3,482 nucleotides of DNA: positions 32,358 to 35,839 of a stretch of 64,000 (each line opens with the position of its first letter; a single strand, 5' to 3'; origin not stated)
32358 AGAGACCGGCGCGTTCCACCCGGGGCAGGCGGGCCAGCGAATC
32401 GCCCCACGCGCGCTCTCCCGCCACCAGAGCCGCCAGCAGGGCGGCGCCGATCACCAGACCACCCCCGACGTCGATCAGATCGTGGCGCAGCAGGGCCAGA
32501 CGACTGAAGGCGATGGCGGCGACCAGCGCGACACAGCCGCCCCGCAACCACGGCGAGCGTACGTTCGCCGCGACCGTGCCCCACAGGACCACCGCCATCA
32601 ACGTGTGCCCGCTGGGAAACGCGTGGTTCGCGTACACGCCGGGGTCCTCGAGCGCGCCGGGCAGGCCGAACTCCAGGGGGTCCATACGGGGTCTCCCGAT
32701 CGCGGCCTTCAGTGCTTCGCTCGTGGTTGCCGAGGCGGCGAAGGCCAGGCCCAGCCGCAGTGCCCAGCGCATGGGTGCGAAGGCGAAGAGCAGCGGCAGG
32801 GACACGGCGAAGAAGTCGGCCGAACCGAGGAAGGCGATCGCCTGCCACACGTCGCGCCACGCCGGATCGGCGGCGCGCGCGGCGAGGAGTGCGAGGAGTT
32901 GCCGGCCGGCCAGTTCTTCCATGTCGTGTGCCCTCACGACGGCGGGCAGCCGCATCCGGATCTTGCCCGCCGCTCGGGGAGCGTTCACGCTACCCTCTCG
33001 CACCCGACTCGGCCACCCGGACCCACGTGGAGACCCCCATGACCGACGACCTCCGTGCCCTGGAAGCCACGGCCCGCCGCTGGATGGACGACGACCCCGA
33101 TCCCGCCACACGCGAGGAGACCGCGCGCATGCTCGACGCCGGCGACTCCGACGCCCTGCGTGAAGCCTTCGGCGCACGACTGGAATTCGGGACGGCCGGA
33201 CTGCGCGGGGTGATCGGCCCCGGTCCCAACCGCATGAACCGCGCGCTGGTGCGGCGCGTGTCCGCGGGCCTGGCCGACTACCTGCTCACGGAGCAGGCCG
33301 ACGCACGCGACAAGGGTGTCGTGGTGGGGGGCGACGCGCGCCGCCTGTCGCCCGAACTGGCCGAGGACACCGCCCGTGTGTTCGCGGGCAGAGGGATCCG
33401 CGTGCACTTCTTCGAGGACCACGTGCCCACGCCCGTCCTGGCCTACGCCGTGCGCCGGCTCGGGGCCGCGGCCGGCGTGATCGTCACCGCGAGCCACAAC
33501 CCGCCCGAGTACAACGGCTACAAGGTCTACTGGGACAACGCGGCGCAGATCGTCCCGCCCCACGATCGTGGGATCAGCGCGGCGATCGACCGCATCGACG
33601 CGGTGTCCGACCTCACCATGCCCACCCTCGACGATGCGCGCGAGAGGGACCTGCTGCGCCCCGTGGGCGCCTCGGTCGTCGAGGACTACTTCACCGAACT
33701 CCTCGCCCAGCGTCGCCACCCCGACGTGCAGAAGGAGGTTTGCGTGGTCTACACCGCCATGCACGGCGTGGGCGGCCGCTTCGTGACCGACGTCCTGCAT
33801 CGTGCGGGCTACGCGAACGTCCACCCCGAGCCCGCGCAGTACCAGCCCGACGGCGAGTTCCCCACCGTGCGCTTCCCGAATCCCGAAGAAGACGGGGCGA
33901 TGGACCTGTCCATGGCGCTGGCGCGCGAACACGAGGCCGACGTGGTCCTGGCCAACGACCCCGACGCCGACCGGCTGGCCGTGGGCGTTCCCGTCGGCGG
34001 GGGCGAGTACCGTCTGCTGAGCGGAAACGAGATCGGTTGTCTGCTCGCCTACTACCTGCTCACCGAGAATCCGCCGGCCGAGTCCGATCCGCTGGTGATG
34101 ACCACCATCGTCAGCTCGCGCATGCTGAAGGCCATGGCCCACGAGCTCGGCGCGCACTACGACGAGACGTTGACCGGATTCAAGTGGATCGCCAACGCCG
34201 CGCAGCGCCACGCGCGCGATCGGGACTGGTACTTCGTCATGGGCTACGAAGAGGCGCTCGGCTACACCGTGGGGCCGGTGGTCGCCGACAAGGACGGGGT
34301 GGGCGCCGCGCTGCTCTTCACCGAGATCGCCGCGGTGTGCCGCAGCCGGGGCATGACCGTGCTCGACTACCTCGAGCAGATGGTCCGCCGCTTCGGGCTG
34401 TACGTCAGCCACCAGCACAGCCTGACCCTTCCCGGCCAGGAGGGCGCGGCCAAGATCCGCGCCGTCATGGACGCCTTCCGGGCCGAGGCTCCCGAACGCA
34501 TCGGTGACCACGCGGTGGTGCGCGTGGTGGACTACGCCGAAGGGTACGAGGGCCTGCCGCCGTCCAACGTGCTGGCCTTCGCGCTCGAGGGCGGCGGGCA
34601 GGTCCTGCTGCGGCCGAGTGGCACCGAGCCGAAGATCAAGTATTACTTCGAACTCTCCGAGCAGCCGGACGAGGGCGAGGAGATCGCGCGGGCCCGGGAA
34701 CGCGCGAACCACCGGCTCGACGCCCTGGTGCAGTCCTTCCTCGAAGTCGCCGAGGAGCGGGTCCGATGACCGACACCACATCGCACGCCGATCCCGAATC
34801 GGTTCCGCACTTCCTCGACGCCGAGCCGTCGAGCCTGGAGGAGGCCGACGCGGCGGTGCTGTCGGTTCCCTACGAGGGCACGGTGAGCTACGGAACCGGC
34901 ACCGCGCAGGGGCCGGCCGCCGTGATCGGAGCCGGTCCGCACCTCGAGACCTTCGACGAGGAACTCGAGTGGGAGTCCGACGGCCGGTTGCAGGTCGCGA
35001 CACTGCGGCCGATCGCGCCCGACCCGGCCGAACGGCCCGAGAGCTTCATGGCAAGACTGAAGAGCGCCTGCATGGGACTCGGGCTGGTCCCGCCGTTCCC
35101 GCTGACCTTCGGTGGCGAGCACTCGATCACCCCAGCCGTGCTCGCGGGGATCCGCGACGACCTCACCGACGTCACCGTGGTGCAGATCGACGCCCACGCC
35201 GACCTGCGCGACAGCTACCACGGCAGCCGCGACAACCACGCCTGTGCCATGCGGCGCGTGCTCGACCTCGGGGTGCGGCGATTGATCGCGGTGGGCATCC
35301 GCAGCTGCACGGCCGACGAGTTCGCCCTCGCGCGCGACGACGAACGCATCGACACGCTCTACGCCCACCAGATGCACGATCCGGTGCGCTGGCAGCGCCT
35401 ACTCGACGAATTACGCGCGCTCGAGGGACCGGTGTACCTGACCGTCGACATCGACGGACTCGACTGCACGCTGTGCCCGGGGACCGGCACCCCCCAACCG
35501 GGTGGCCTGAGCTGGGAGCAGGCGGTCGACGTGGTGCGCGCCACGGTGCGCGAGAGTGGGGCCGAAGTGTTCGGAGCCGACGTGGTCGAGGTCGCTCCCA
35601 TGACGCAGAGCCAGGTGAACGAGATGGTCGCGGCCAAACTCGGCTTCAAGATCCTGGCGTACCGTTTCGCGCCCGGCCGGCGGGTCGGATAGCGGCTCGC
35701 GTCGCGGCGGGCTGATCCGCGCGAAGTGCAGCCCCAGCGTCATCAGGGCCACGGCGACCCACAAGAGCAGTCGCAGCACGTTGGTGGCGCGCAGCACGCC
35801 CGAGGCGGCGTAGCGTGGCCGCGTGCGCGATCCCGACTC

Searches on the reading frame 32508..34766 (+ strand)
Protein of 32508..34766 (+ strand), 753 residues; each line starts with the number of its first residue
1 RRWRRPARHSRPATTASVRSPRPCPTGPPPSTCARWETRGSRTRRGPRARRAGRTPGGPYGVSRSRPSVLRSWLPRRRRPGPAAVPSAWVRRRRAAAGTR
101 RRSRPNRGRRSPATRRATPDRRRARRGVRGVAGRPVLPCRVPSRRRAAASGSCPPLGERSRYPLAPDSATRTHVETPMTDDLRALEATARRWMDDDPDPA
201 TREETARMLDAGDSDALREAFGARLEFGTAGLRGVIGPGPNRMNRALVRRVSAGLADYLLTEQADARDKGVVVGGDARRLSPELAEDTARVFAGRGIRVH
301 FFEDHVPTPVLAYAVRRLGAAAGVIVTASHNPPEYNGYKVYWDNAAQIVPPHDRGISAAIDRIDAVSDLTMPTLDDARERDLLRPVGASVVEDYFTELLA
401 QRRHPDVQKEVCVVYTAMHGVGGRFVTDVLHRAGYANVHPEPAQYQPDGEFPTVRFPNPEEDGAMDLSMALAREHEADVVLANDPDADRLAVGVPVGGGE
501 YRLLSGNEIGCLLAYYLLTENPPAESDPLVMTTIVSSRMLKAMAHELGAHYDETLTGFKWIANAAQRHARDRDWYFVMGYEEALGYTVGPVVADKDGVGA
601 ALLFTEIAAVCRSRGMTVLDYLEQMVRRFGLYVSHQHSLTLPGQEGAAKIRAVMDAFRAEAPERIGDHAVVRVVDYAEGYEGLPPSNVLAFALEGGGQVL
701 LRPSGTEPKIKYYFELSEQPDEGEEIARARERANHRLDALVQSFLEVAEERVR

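Call 15: search_protein_families(library=pfam, proteins=[window:32508-34766:+], max_evalue=0.001)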
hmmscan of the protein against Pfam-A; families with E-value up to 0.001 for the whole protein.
window:32508-34766:+ (753 aa): 4 families
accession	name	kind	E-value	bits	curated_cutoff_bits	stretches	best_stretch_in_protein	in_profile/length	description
PF02878.22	PGM_PMM_I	-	9.8e-41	139.1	22.5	1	225-365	2-136/138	Phosphoglucomutase/phosphomannomutase, alpha/beta/alpha domain I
PF02879.22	PGM_PMM_II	-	1.4e-23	83.8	29.3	1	394-492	3-98/103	Phosphoglucomutase/phosphomannomutase, alpha/beta/alpha domain II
PF02880.22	PGM_PMM_III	-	4e-16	59.6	20.7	1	506-628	2-114/115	Phosphoglucomutase/phosphomannomutase, alpha/beta/alpha domain III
PF00408.26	PGM_PMM_IV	-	2.2e-06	28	23.1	1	689-728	25-63/68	Phosphoglucomutase/phosphomannomutase, C-terminal domain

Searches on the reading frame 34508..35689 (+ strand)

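Call 28: search_protein_families(library=pfam, proteins=[window:34508-35689:+], max_evalue=0.001)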
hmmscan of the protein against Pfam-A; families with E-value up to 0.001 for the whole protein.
window:34508-35689:+ (394 aa): 1 family
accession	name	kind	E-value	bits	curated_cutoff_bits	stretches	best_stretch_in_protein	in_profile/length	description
PF00491.26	Arginase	-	4.7e-57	194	22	1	113-382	1-277/280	Arginase family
